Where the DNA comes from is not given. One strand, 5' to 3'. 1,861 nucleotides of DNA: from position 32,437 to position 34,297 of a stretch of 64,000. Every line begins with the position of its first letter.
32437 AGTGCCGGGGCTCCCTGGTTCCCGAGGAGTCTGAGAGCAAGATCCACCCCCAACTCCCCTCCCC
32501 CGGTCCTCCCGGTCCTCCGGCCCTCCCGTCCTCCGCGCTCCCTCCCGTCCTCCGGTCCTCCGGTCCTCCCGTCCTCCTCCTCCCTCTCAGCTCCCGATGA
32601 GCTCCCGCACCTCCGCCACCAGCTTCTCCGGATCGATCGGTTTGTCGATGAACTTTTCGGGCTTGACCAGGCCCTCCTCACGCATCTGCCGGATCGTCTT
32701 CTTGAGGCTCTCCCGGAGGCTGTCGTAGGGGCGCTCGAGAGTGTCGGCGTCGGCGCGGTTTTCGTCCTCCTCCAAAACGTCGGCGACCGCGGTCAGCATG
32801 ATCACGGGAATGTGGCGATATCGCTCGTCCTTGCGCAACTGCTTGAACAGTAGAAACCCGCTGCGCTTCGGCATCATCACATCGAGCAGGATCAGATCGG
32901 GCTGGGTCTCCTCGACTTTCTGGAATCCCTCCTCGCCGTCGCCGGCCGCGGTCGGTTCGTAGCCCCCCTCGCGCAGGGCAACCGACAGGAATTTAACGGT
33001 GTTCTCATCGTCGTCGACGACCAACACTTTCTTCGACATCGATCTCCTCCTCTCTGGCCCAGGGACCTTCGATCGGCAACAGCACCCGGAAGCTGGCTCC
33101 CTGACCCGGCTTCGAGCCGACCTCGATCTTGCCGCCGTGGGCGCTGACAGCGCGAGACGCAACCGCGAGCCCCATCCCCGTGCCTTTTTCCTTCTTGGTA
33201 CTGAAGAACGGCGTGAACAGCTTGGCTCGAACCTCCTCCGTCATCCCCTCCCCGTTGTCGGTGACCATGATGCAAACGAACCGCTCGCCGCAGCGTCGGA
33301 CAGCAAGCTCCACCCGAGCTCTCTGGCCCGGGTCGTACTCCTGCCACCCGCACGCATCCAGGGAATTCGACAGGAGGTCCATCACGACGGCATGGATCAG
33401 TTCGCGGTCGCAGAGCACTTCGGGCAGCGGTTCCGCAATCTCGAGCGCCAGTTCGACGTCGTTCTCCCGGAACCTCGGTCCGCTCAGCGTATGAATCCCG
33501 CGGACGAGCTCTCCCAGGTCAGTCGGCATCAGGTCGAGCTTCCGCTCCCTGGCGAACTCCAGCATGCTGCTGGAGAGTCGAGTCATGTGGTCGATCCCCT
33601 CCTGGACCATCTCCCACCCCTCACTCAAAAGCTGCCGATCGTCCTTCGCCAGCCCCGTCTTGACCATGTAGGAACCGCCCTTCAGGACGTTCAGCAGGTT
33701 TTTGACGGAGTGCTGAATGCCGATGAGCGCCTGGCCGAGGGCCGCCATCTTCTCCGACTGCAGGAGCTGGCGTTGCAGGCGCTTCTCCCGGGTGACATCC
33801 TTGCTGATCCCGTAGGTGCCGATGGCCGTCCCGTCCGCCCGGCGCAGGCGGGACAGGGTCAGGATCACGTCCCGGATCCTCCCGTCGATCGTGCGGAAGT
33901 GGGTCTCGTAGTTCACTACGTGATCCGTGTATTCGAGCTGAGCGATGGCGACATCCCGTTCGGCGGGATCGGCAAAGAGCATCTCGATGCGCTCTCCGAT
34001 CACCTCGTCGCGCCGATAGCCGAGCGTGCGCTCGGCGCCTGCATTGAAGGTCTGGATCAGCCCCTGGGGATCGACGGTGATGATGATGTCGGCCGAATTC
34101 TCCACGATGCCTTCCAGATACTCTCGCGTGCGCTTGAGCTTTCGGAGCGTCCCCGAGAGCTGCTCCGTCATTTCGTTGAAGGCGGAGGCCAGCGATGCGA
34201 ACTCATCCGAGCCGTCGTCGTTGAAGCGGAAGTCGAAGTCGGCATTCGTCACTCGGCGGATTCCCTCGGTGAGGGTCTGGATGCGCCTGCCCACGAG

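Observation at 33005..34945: Sensor kinase with a periplasmic c-type heme motif (redox / gas sensor candidate)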

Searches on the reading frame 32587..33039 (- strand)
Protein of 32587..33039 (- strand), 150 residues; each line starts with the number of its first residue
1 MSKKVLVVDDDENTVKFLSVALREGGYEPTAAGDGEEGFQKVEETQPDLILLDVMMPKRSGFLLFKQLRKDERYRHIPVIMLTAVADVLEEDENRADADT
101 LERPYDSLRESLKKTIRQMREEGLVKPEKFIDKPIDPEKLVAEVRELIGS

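Call 3: search_protein_families(library=pfam, proteins=[window:32587-33039:-], max_evalue=0.01)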
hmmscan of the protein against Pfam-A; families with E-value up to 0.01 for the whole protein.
window:32587-33039:- (150 aa): 1 family
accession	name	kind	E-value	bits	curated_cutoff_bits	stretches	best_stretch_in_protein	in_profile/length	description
PF00072.30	Response_reg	-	2.1e-21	76.6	30.2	1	5-87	1-81/111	Response regulator receiver domain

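Call 4: search_protein_families(library=ncbifam, proteins=[window:32587-33039:-], max_evalue=0.01)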
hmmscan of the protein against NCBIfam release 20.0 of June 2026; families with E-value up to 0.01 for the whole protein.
window:32587-33039:- (150 aa): 94 families (the best 25 are shown)
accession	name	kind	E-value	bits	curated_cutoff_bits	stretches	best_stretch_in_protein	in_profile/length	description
TIGR02154.1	PhoB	equivalog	9.2e-25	87.3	296.2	1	1-87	1-87/226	phosphate regulon transcriptional regulator PhoB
NF045717.1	DVU0259_DivK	exception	3.1e-24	85.4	160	1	1-107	1-105/117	DVU0259 family response regulator domain-containing protein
NF007135.0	PRK09581.1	equivalog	7.3e-23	81.1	474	1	1-88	1-88/457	PleD family two-component system response regulator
NF045944.1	ResRegRpaBCyano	equivalog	5.8e-21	74.9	330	1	6-91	1-83/229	response regulator transcription factor RpaB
NF040689.1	MtrAB_MtrA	equivalog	1.8e-20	73.3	300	1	5-107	1-102/219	MtrAB system response regulator MtrA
NF040534.1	resp_reg_YycF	equivalog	3.6e-19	69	340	1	3-90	1-85/231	response regulator YycF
NF041733.1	resp_reg_CseB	equivalog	1.2e-17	64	350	1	4-107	2-104/228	two-component system response regulator CseB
NF053854.1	RespRegPhoBBctds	equivalog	3.7e-17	62.4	270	1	5-90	1-88/225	two-component system response regulator PhoB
NF007546.0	PRK10161.1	equivalog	4.3e-17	62.5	471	1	1-95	1-93/229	phosphate response regulator transcription factor PhoB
NF051850.1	RespRegRprY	equivalog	1.5e-16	60.5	370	1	4-106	6-108/234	response regulator transcription factor RprY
TIGR01387.1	cztR_silR_copR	subfamily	7.2e-16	58.5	279.2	1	5-106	1-102/218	heavy metal response regulator transcription factor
NF008469.0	PRK11361.1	equivalog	2e-15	56.4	714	1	3-90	5-90/461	acetoacetate metabolism transcriptional regulator AtoC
NF008199.0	PRK10955.1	equivalog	2.5e-15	57.1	341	1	3-91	2-86/232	envelope stress response regulator transcription factor CpxR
NF038297.2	hybrid_HK_HrmK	equivalog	3.8e-15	55.5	725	1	2-86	490-574/607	hybrid histidine kinase/response regulator HrmK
NF033117.2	vanR_ACDEGLN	exception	5.7e-15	55.5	350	1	5-88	1-81/226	VanR-ABDEGLN family response regulator transcription factor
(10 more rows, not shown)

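Call 59: search_solved_structures(query=window:32587-33039:-, max_evalue=1e-8, show_alignments=2)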
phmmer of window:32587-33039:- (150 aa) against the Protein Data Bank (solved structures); distinct sequences matched with E-value up to 1e-8: 75 (the best 60 are shown).
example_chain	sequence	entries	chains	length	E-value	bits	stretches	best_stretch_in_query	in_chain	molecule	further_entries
9g85_A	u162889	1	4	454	3.9e-20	75.5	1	1-106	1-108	Response regulator PleD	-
2wb4_A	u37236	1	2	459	4.2e-20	75.4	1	1-106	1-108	DIGUANYLATE CYCLASE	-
4ja2_A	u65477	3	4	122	6.8e-20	74.7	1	1-95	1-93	Response regulator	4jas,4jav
9g86_A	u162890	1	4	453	1.4e-19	73.7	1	3-107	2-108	Response regulator PleD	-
1w25_A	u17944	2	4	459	1.5e-19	73.6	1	3-107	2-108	STALKED-CELL DIFFERENTIATION CONTROLLING PROTEIN | RESPONSE REGULATOR PLED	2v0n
3dge_C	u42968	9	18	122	1.7e-19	73.4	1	1-95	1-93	Response regulator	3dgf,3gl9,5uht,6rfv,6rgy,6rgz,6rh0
6azr_B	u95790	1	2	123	1.8e-19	73.4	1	1-95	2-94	Chemotaxis regulator-transmits chemoreceptor signals to flagelllar motor components CheY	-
1mvo_A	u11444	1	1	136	8.6e-19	71.2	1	1-90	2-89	PhoP response regulator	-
9lbr_A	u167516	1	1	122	1.2e-18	70.7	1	1-95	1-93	Response regulator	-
6rh1_C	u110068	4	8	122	2.1e-18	69.9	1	1-95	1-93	Response regulator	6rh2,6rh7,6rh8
2zwm_A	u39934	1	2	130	6.5e-18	68.3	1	1-119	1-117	Transcriptional regulatory protein yycF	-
3f6p_A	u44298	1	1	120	6.9e-18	68.2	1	1-114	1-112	Transcriptional regulatory protein yycF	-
9dvt_R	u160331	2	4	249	9.7e-18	67.7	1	2-112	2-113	DNA-binding dual master transcriptional regulator RpaA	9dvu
3t6k_A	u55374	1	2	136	2.4e-16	63.2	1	5-91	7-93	Response regulator receiver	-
3nhz_A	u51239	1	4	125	2.6e-16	63.1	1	1-90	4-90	Two component system transcriptional regulator mtrA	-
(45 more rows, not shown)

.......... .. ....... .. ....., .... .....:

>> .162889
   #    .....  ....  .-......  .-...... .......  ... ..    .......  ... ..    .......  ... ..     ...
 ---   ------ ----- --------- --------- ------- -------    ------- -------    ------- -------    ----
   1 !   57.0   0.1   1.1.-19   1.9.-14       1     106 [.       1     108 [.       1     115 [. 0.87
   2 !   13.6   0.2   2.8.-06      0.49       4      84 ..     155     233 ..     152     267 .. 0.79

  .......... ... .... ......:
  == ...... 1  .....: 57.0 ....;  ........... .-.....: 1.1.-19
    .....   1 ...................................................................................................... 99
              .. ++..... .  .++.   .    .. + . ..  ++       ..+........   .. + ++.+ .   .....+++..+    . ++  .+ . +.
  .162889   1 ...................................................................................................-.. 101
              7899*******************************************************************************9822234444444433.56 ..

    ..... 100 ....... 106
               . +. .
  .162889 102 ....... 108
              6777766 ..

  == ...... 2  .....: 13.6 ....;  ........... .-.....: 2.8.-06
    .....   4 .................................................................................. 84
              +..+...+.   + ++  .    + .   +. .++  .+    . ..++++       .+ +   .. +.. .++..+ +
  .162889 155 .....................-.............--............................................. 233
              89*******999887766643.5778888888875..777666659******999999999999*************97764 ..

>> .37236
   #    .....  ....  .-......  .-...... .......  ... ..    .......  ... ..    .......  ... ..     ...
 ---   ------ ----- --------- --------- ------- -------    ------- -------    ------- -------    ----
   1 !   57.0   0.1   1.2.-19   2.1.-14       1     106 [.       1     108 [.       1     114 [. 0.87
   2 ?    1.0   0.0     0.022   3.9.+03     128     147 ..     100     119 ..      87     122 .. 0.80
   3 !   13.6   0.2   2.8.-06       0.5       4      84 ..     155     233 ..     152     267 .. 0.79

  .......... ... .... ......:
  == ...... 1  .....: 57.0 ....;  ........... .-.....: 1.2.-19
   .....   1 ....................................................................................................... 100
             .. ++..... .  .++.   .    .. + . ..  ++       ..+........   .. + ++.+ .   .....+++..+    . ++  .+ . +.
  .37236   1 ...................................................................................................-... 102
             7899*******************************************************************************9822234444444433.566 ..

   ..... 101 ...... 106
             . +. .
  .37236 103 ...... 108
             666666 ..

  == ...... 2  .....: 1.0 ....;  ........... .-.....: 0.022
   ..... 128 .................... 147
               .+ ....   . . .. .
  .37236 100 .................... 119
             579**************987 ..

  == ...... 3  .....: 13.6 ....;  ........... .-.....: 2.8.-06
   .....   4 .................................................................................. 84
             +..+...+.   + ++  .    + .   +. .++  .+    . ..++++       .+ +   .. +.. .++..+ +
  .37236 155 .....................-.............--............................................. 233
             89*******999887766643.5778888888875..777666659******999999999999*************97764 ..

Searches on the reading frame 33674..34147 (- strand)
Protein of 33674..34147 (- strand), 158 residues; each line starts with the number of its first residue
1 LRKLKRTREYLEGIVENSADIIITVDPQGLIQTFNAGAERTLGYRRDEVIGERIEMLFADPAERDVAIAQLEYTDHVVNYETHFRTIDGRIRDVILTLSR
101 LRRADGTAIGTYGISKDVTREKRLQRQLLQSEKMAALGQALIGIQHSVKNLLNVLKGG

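Call 78: search_solved_structures(query=window:33674-34147:-, max_evalue=0.001)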
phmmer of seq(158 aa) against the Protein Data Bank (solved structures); distinct sequences matched with E-value up to 0.001: 16.
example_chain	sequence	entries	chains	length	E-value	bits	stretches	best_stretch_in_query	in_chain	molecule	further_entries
8js5_A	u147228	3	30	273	3.9e-07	33.4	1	6-128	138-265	Sensor protein FixL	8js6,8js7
1dp6_A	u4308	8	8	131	2.4e-06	30.9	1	10-127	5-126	FIXL PROTEIN | SENSOR PROTEIN FIXL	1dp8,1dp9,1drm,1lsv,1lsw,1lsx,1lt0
1y28_A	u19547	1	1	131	3.9e-06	30.2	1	10-126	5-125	Sensor protein fixL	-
2cmn_A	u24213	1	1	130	3.9e-06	30.2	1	10-127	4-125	SENSOR PROTEIN FIXL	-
1xj4_A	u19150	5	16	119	3.7e-05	27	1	20-127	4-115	Sensor protein fixL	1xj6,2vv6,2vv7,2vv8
1s66_L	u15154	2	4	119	4.5e-05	26.7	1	24-118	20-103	Hypothetical protein yddU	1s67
3lyx_A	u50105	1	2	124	4.5e-05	26.7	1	20-123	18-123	Sensory box/GGDEF domain protein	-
3a0r_A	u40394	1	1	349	5.2e-05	26.5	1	6-157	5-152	Sensor protein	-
1d06_A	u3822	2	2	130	5.9e-05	26.4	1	9-63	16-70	nitrogen fixation regulatory protein fixL | FIXL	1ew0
1xj2_A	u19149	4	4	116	6.5e-05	26.2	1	20-127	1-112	Sensor protein fixL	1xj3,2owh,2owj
1v9y_A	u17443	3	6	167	7.3e-05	26.1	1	24-121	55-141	Heme pas sensor protein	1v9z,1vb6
6dgg_A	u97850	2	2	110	8.6e-05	25.8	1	15-67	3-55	RpfR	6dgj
9cmf_A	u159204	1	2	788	0.00023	24.5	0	25-121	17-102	Oxygen sensor protein DosP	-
9cdr_A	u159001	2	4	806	0.00023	24.4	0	25-121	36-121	Oxygen sensor protein DosP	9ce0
9clo_A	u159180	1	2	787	0.00075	22.8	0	25-111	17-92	Oxygen sensor protein DosP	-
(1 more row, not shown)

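Call 79: search_solved_structures(query=window:33674-34147:-, max_evalue=0.00001, show_alignments=2)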
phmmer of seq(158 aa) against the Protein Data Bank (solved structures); distinct sequences matched with E-value up to 0.00001: 4.
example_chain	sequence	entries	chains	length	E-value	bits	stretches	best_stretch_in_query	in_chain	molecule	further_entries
8js5_A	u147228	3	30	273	3.9e-07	33.4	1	6-128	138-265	Sensor protein FixL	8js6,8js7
1dp6_A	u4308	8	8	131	2.4e-06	30.9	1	10-127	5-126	FIXL PROTEIN | SENSOR PROTEIN FIXL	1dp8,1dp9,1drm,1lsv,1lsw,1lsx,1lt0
1y28_A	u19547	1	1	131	3.9e-06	30.2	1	10-126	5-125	Sensor protein fixL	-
2cmn_A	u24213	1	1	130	3.9e-06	30.2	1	10-127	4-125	SENSOR PROTEIN FIXL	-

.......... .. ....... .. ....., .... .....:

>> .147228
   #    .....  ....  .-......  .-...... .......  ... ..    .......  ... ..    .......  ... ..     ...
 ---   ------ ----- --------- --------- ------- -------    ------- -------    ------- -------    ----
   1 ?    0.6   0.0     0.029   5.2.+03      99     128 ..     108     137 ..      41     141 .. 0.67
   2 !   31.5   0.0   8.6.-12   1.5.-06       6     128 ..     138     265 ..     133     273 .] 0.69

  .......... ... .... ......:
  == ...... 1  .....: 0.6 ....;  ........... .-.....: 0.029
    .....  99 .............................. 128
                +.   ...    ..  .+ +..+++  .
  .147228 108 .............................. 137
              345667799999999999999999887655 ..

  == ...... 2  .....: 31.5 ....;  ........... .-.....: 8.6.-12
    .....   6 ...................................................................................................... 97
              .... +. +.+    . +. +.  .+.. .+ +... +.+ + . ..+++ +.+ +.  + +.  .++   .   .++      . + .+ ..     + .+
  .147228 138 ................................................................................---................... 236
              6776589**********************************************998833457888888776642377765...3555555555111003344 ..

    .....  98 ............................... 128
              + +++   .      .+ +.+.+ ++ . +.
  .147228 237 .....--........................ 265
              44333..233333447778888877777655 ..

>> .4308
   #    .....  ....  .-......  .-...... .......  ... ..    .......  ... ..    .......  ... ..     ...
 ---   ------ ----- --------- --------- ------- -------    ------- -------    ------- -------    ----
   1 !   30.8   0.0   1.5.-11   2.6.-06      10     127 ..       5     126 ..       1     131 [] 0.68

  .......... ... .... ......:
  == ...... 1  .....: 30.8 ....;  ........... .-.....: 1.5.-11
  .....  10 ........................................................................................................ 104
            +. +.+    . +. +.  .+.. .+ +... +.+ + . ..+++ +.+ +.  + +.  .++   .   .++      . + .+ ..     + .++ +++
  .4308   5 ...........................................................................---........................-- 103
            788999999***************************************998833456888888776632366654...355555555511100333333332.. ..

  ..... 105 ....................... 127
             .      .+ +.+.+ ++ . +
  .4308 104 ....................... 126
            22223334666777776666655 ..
